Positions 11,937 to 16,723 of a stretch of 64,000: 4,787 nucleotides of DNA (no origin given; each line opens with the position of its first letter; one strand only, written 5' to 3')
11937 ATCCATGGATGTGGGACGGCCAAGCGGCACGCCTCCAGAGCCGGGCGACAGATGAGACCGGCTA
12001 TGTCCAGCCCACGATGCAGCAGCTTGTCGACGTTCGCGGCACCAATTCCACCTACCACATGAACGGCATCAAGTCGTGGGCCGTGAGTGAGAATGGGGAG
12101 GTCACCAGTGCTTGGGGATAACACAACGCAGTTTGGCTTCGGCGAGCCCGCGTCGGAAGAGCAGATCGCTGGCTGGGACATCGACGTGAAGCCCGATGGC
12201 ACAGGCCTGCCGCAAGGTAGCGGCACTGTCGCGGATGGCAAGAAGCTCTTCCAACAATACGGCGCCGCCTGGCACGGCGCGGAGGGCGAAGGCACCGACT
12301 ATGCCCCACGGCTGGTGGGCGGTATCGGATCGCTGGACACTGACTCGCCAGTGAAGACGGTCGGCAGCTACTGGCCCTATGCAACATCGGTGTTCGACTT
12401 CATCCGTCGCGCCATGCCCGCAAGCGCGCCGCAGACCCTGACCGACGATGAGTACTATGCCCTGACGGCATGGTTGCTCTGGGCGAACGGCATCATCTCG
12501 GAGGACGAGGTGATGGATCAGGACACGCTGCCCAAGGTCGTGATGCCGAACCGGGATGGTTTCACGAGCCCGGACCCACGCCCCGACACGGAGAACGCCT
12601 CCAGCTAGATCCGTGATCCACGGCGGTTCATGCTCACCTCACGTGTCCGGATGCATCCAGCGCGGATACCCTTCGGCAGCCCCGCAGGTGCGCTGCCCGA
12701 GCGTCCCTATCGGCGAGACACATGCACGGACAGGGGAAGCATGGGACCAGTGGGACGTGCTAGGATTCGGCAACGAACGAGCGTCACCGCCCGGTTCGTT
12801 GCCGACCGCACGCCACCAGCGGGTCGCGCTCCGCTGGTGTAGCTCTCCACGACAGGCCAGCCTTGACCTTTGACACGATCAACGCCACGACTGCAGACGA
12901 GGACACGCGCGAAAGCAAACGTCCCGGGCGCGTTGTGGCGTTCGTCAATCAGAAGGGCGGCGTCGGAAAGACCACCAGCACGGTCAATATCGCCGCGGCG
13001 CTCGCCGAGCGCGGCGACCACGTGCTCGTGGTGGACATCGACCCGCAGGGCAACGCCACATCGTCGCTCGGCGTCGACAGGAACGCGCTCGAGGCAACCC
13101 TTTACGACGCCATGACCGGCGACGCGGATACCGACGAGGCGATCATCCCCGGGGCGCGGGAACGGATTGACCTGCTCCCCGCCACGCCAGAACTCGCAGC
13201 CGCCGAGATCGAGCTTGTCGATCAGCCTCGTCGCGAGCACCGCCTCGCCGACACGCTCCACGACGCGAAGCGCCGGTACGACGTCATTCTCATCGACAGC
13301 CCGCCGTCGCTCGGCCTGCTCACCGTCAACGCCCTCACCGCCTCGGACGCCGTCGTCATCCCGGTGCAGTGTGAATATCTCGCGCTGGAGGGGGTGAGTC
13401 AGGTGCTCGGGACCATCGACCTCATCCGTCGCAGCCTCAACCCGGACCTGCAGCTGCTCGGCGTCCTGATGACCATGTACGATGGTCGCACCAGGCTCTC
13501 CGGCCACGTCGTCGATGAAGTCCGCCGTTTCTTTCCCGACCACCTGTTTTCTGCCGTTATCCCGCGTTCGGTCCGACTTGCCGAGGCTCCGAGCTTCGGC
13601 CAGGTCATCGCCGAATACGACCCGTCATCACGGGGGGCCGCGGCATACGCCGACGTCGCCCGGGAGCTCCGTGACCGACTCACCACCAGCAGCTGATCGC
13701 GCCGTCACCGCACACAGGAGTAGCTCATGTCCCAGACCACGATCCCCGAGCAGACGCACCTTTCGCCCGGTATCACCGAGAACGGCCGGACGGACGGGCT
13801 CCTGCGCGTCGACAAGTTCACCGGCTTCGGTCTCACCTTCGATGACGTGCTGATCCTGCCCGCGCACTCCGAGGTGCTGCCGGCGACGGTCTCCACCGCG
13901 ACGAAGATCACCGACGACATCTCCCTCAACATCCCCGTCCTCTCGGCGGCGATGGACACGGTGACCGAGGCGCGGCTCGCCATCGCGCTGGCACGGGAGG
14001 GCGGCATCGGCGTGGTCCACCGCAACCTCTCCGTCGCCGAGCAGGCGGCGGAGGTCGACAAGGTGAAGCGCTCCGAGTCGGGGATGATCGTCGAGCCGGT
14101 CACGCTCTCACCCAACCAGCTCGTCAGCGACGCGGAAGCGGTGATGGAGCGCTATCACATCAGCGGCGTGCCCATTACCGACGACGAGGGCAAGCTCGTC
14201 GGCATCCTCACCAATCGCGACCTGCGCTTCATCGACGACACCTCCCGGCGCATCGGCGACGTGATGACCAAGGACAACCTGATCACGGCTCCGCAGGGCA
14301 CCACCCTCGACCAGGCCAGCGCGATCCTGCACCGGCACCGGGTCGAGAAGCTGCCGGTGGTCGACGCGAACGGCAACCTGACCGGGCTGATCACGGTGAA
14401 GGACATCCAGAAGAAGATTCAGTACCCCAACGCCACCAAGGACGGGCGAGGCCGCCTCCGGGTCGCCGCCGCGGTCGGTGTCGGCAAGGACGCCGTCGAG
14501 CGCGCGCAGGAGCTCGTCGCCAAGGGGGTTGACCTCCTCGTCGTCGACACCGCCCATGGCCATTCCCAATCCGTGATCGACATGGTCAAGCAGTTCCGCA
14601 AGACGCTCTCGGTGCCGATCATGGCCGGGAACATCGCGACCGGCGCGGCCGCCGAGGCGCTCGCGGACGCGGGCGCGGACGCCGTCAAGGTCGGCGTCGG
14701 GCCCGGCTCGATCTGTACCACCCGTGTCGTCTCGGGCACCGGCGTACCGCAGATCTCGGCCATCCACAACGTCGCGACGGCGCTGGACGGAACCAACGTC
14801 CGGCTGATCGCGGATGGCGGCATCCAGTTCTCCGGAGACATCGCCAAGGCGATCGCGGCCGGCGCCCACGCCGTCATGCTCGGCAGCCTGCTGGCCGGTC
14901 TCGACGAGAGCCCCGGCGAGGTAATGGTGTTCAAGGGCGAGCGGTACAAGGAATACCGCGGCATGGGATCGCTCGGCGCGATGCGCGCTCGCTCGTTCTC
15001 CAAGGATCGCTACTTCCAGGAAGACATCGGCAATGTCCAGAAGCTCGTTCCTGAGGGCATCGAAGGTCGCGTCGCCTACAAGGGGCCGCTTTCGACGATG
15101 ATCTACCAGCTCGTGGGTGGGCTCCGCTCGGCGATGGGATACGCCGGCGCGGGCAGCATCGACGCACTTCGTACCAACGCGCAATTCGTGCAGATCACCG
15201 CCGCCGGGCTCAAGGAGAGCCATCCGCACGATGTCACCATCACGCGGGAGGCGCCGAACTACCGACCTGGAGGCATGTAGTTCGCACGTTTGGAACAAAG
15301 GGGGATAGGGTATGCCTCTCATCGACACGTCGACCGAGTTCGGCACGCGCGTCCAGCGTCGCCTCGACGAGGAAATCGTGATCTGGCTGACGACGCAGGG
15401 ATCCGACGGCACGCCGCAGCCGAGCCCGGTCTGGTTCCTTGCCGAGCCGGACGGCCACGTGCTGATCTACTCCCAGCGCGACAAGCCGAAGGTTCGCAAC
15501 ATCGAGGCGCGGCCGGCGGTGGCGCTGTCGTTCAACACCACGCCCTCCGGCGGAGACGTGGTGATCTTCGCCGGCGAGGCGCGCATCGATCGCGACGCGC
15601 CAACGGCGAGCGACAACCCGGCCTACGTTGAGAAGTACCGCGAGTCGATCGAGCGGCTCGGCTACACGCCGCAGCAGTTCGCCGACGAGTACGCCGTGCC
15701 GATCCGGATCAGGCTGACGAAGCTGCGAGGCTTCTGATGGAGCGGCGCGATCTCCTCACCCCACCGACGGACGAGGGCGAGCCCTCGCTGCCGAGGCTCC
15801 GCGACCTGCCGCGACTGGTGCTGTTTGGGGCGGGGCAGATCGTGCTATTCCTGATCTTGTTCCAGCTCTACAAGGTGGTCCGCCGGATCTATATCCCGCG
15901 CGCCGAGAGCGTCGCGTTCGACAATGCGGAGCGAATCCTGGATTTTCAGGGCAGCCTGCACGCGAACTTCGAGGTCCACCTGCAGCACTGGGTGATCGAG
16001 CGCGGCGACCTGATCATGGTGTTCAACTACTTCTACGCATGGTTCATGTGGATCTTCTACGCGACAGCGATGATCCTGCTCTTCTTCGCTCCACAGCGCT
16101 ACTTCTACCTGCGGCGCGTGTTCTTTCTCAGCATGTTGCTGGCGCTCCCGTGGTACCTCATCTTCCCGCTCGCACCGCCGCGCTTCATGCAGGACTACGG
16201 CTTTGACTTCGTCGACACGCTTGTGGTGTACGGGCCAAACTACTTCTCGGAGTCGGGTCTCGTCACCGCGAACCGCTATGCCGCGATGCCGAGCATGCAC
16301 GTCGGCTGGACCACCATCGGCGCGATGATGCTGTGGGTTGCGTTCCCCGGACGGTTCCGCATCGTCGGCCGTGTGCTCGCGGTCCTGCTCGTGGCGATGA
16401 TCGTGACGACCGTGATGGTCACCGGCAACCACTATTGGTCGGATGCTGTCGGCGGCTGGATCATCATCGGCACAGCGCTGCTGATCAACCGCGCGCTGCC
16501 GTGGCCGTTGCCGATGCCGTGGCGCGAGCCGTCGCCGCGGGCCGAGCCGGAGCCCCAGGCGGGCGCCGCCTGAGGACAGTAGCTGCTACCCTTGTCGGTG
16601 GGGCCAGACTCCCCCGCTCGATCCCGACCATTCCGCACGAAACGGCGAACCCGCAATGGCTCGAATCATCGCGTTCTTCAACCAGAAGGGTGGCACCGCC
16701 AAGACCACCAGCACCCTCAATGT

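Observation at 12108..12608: Cytochrome-c-fold partner of the Mo sulfite dehydrogenase has lost both haem-attachment cysteines and has no signal peptide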

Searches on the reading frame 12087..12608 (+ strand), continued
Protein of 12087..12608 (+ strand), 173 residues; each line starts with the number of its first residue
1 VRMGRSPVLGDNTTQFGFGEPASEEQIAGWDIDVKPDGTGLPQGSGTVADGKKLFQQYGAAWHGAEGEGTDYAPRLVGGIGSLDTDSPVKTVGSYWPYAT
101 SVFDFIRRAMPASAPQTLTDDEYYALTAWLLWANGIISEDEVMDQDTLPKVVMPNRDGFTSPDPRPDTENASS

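Call 25: fold_search(model_id=the predicted structure, library=pdb)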
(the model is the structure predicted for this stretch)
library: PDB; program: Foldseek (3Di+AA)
matches with E <= 10: 193; with E <= 0.001: 2
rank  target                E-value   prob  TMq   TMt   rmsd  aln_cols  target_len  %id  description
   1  2xts_B                1.0e-15  1.00  0.69  0.57   9.5       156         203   47  Crystal Structure of the Sulfane Dehydrogenase SoxCD from Paracoccus pantotrophus (released 2010-12-08)
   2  2xts_D                4.9e-15  1.00  0.69  0.57   9.5       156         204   47  Crystal Structure of the Sulfane Dehydrogenase SoxCD from Paracoccus pantotrophus (released 2010-12-08)
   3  4wq8                  4.8e-03  1.00  0.32  0.24   5.6        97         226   22  Thiosulfate dehydrogenase (TsdA) from Allochromatium vinosum - tetrathionate soak (released 2015-02-18)
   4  4v2k                  7.1e-03  1.00  0.36  0.26   5.5       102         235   24  Crystal structure of the thiosulfate dehydrogenase TsdA in complex with thiosulfate (released 2015-02-18)
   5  7c90_D                7.1e-03  0.97  0.33  0.36  11.3       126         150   22  Crystal structure of Cytochrome CL from the marine methylotrophic bacterium Methylophaga aminisulfidivorans MPT (Ma-Cy (released 2020-07-22)
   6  4wq7                  8.6e-03  0.99  0.32  0.24   5.7        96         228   23  Thiosulfate dehydrogenase (TsdA) from Allochromatium vinosum - "as isolated" form (released 2015-02-18)
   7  4wq9                  1.1e-02  0.99  0.33  0.24   5.8        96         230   23  Thiosulfate dehydrogenase (TsdA) from Allochromatium vinosum - dithionite soak (released 2015-02-18)
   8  5lo9_A                1.2e-02  0.99  0.36  0.14   4.1        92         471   24  Thiosulfate dehydrogenase (TsdBA) from Marichromatium purpuratum - "as isolated" form (released 2016-10-12)
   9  4wqa                  1.4e-02  0.99  0.32  0.24   5.6        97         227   22  Thiosulfate dehydrogenase (TsdA) from Allochromatium vinosum - tetrathionate co-crystallization (released 2015-02-18)
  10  7e1v_O                1.5e-02  0.99  0.34  0.27   4.4        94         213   22  Cryo-EM structure of apo hybrid respiratory supercomplex consisting of Mycobacterium tuberculosis complexIII and Mycob (released 2021-10-13)
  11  2d0w_A                1.6e-02  0.97  0.33  0.32   7.7       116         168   22  Crystal structure of cytochrome cL from Hyphomicrobium denitrificans (released 2006-08-10)
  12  5lo9_B                2.4e-02  0.97  0.36  0.14   4.7       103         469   23  Thiosulfate dehydrogenase (TsdBA) from Marichromatium purpuratum - "as isolated" form (released 2016-10-12)
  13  7c90_A                3.1e-02  0.87  0.33  0.36  10.8       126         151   22  Crystal structure of Cytochrome CL from the marine methylotrophic bacterium Methylophaga aminisulfidivorans MPT (Ma-Cy (released 2020-07-22)
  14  7c90_C                3.3e-02  0.97  0.32  0.36   3.8        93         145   26  Crystal structure of Cytochrome CL from the marine methylotrophic bacterium Methylophaga aminisulfidivorans MPT (Ma-Cy (released 2020-07-22)
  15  2c8s                  3.3e-02  0.85  0.34  0.37   9.5       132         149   19  CYTOCHROME CL FROM METHYLOBACTERIUM EXTORQUENS (released 2005-12-08)
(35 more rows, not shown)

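Call 32: find_encoding_contigs(protein=P0196, flank=3000, max_places=3)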
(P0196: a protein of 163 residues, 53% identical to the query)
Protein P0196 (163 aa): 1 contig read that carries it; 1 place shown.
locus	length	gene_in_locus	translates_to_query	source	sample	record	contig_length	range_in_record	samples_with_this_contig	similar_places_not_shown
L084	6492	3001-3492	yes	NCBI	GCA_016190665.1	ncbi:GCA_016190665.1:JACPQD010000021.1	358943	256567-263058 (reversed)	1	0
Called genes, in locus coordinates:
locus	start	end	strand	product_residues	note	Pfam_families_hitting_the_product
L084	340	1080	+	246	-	PF00034:Cytochrom_C (weak), PF13442:Cytochrome_CBB3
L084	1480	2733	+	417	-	PF00174:Oxidored_molyb, PF03404:Mo-co_dimer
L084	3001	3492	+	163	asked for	PF00034:Cytochrom_C, PF13442:Cytochrome_CBB3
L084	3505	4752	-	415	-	PF02515:CoA_transf_3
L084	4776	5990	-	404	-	PF02515:CoA_transf_3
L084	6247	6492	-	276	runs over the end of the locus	PF00378:ECH_1, PF16113:ECH_2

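Call 33: find_encoding_contigs(protein=P0194, flank=3000, max_places=3)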
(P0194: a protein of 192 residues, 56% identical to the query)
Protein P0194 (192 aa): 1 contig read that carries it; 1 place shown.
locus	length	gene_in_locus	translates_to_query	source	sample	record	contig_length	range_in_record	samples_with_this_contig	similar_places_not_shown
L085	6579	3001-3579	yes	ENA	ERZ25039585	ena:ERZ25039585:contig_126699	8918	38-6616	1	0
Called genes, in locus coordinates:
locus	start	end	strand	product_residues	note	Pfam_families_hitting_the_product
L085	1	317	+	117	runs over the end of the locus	?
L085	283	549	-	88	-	-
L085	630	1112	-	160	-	-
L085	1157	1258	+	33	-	PF00106:adh_short (weak), PF13561:adh_short_C2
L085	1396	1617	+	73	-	-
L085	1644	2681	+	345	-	PF00174:Oxidored_molyb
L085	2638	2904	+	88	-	-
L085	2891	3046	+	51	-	-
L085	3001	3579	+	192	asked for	PF13442:Cytochrome_CBB3, PF00034:Cytochrom_C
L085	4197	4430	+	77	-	-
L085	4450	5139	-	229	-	PF21365:Glyco_hydro_31_3rd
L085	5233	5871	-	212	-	PF01055:Glyco_hydro_31_2nd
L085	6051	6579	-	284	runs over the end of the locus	PF13802:Gal_mutarotas_2 (weak)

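Call 49: find_encoding_contigs(protein=P0173, flank=2500, max_places=2)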
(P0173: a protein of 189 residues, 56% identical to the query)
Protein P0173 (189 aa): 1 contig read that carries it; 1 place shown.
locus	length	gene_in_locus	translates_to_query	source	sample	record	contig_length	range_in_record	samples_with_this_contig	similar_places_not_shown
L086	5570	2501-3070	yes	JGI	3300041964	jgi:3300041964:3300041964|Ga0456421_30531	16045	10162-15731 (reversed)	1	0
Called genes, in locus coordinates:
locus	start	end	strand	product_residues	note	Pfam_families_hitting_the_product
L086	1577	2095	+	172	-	PF00174:Oxidored_molyb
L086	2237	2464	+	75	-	-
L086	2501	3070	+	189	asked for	PF00034:Cytochrom_C, PF13442:Cytochrome_CBB3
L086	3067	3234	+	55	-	-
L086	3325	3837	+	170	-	-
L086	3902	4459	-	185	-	PF03358:FMN_red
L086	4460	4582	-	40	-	PF00258:Flavodoxin_1 (weak)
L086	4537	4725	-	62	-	-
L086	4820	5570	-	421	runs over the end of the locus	PF13546:DDE_5, PF01609:DDE_Tnp_1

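Call 50: find_encoding_contigs(protein=P0241, flank=2500, max_places=2)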
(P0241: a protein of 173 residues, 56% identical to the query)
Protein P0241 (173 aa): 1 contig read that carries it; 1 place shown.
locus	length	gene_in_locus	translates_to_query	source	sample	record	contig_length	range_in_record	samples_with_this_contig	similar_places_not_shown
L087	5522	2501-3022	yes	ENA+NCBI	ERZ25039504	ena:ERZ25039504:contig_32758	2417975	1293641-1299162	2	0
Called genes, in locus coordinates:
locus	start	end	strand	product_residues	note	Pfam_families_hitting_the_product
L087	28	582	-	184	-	PF04392:ABC_sub_bind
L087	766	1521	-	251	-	-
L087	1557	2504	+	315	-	PF00174:Oxidored_molyb, PF03404:Mo-co_dimer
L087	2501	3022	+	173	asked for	PF00034:Cytochrom_C, PF13442:Cytochrome_CBB3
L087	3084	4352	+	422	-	PF01266:DAO (weak), PF01494:FAD_binding_3, PF04820:Trp_halogenase, PF07992:Pyr_redox_2 (faint), PF12831:FAD_oxidored, PF13450:NAD_binding_8 (weak), PF04820:Trp_halogenase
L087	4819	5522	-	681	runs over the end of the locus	PF13493:DUF4118, PF01590:GAF, PF13185:GAF_2, PF13492:GAF_3, PF00512:HisKA, PF02518:HATPase_c, PF00072:Response_reg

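Call 51: find_encoding_contigs(protein=P0231, flank=2500, max_places=2)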
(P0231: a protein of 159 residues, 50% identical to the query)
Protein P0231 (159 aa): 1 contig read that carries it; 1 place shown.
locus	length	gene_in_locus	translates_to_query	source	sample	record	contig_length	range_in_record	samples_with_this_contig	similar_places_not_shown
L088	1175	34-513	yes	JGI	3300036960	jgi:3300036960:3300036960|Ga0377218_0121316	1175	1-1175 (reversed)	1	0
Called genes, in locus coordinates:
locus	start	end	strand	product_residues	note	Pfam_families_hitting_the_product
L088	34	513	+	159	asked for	PF00034:Cytochrom_C, PF13442:Cytochrome_CBB3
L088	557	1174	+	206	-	?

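Call 52: find_encoding_contigs(protein=P0260, flank=2500, max_places=2)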
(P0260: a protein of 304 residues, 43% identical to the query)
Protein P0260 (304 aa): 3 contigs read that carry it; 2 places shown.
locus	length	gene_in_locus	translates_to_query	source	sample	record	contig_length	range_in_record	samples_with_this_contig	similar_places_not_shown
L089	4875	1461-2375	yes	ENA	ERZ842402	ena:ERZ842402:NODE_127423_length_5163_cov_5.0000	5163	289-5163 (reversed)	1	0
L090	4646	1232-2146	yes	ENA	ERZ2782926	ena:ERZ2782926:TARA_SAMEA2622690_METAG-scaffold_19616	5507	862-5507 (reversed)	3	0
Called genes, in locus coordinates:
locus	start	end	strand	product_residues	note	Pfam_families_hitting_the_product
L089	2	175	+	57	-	?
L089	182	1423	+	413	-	PF00174:Oxidored_molyb, PF03404:Mo-co_dimer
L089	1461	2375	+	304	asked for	PF00034:Cytochrom_C, PF13442:Cytochrome_CBB3 (weak), PF00034:Cytochrom_C (weak)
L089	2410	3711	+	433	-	PF07992:Pyr_redox_2, PF21706:FCSD_central, PF09242:FCSD-flav_bind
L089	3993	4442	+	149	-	PF04828:GFA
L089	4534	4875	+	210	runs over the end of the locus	?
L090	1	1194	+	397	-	?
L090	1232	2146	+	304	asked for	PF00034:Cytochrom_C, PF13442:Cytochrome_CBB3 (weak), PF00034:Cytochrom_C (weak)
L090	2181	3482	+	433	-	PF07992:Pyr_redox_2, PF21706:FCSD_central, PF09242:FCSD-flav_bind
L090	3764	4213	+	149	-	PF04828:GFA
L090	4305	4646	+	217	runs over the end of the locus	PF01351:RNase_HII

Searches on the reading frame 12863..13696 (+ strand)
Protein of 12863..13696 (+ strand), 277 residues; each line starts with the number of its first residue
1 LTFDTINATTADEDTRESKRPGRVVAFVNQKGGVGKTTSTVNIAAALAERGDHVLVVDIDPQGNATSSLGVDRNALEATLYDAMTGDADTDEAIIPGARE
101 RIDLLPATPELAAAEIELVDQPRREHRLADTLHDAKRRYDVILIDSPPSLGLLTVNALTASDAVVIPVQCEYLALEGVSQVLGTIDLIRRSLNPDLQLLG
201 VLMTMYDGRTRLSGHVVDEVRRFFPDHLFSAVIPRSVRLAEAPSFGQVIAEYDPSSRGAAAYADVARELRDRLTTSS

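Call 36: search_protein_families(library=pfam, proteins=[window:12863-13696:+], max_evalue=0.00001)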
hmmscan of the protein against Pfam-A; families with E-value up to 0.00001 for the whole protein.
window:12863-13696:+ (277 aa): 7 families
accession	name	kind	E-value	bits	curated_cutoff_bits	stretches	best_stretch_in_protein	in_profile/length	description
PF13614.12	AAA_31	-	1.4e-63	214.5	27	1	23-197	2-176/177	AAA domain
PF01656.29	CbiA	-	2.5e-26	92.5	25.4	1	25-247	1-123/125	CobQ/CobB/MinD/ParA nucleotide binding domain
PF09140.17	MipZ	-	9e-14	51.8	20.7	1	24-64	2-42/262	ATPase MipZ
PF10609.15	ParA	-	2.2e-11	44.1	27.1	1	24-180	5-155/246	NUBPL iron-transfer P-loop NTPase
PF06564.18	CBP_BcsQ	-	8.8e-11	42.2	21.3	1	29-262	8-226/234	Cellulose biosynthesis protein BcsQ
PF00142.24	Fer4_NifH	-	1.7e-10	41.3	25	1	29-69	6-46/271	4Fe-4S iron sulfur cluster binding proteins, NifH/frxC family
PF02374.21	ArsA_ATPase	-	3.7e-08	33.4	24.3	1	26-70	4-48/305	Anion-transporting ATPase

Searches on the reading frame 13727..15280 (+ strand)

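Call 36: search_protein_families(library=pfam, proteins=[window:13727-15280:+], max_evalue=0.00001)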
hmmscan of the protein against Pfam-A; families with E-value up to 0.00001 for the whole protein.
window:13727-15280:+ (517 aa): 6 families
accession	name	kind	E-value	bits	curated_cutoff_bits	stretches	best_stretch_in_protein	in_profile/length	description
PF00478.31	IMPDH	-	1.1e-156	521.6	25.6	1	35-501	1-345/345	IMP dehydrogenase / GMP reductase domain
PF00571.33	CBS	-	1.1e-25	90.1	24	2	176-231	1-55/57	CBS domain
PF03060.21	NMO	-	2e-09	37.8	28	0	346-400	185-236/331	Nitronate monooxygenase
PF01070.24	FMN_dh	-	3.5e-09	36.6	24.9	1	281-387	204-303/350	FMN-dependent dehydrogenase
PF00977.27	His_biosynth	-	6.1e-06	26.3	23.6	0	253-323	28-102/228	Histidine biosynthesis protein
PF01645.23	Glu_synthase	-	7.6e-06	25.8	20.4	0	291-387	204-305/369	Conserved region in glutamate synthase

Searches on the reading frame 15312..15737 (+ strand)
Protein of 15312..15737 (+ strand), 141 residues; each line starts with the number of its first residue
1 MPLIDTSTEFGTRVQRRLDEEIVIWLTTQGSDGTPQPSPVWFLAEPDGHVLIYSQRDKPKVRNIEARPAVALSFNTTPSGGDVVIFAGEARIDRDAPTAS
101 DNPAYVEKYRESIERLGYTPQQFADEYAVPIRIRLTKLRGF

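Call 36: search_protein_families(library=pfam, proteins=[window:15312-15737:+], max_evalue=0.00001)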
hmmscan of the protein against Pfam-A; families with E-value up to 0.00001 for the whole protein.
window:15312-15737:+ (141 aa): 1 family
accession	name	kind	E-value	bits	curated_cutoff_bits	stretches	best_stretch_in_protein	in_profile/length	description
PF01243.27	PNPOx_N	-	5e-13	49.9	28.1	1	14-120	5-98/120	Pyridoxamine 5'-phosphate oxidase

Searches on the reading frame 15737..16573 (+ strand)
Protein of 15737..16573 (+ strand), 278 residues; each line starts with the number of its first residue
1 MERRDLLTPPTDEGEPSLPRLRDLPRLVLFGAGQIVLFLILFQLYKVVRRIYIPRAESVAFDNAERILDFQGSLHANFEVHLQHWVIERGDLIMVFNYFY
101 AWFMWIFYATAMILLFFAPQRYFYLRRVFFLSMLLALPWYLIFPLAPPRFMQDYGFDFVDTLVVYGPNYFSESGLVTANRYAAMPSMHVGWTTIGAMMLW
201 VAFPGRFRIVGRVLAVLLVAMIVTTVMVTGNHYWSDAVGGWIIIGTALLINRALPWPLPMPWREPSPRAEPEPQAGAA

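Call 36: search_protein_families(library=pfam, proteins=[window:15737-16573:+], max_evalue=0.00001)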
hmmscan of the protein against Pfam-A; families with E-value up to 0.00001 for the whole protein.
window:15737-16573:+ (278 aa): 2 families
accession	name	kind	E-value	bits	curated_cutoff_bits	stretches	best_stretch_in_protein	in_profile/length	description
PF14378.12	PAP2_3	-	2.1e-34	119.4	27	1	66-248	2-188/190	PAP2 superfamily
PF01569.27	PAP2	-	2.5e-08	34.2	27.2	1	171-248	40-117/130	PAP2 superfamily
